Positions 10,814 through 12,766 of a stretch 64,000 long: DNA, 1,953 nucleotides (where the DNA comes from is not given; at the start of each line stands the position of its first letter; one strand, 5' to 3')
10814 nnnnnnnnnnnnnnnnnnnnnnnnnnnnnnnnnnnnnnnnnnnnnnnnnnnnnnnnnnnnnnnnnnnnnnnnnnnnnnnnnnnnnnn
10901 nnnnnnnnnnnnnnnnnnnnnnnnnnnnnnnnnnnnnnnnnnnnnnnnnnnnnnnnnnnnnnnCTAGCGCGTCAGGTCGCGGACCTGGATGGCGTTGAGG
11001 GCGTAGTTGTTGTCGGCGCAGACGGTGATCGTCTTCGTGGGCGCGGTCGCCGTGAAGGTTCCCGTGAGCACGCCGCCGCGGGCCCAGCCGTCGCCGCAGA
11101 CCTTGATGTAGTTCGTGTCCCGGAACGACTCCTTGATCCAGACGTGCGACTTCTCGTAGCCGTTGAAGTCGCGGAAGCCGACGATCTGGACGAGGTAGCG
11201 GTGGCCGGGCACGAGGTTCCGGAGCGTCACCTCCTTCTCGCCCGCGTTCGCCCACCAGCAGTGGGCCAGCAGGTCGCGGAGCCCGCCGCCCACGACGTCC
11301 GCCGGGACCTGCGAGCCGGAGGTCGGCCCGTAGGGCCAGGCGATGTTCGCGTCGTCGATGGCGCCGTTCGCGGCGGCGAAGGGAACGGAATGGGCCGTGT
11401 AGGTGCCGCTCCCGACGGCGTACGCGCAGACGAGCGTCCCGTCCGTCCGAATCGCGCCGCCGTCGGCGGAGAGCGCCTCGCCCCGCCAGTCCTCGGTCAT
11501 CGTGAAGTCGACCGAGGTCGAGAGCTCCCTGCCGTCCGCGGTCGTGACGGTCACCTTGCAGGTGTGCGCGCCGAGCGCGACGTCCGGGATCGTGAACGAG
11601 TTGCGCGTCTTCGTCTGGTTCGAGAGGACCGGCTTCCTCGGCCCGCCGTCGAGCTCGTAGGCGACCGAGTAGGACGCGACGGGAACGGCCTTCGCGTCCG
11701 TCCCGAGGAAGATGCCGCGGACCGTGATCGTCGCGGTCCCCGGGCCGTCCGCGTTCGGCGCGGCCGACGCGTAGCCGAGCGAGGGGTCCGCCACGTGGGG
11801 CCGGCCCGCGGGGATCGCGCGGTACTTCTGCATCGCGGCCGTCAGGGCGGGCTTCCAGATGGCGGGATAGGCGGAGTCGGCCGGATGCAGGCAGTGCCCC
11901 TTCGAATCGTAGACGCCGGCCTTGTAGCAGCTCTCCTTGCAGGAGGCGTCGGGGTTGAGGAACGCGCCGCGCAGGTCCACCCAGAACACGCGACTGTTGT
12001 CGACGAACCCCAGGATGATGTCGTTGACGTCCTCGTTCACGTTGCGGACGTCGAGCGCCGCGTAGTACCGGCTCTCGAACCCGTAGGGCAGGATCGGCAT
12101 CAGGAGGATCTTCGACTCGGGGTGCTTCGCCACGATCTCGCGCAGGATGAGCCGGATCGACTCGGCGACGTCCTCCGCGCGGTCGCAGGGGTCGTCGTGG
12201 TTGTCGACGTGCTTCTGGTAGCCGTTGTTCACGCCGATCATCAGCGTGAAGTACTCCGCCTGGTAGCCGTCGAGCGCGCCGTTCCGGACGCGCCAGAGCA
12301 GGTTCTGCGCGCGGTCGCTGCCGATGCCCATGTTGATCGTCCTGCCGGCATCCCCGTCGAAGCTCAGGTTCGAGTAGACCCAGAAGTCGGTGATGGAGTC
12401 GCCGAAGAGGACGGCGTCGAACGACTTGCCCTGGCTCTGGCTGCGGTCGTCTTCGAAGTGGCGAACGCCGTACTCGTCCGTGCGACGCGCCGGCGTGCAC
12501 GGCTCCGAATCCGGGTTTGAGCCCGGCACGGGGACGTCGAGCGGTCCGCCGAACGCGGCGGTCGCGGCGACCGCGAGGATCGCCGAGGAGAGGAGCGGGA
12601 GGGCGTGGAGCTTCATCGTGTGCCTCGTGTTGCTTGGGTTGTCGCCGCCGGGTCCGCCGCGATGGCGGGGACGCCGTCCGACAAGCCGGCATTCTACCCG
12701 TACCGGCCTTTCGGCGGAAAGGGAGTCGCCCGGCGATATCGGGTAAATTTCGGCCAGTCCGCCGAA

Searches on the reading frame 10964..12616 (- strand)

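Call 12: search_protein_families(library=pfam, proteins=[window:10964-12616:-], max_evalue=0.01)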
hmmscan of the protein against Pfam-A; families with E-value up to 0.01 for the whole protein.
window:10964-12616:- (550 aa): 3 families
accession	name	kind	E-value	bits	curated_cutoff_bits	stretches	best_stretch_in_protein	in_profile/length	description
PF13472.12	Lipase_GDSL_2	-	3.2e-15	57.5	32.9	1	70-250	1-176/178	GDSL-like Lipase/Acylhydrolase family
PF00657.28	Lipase_GDSL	-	0.0027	18.3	23.6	0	90-253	50-204/208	GDSL-like Lipase/Acylhydrolase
PF00041.27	fn3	-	0.008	16.8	25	0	458-483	47-71/84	Fibronectin type III domain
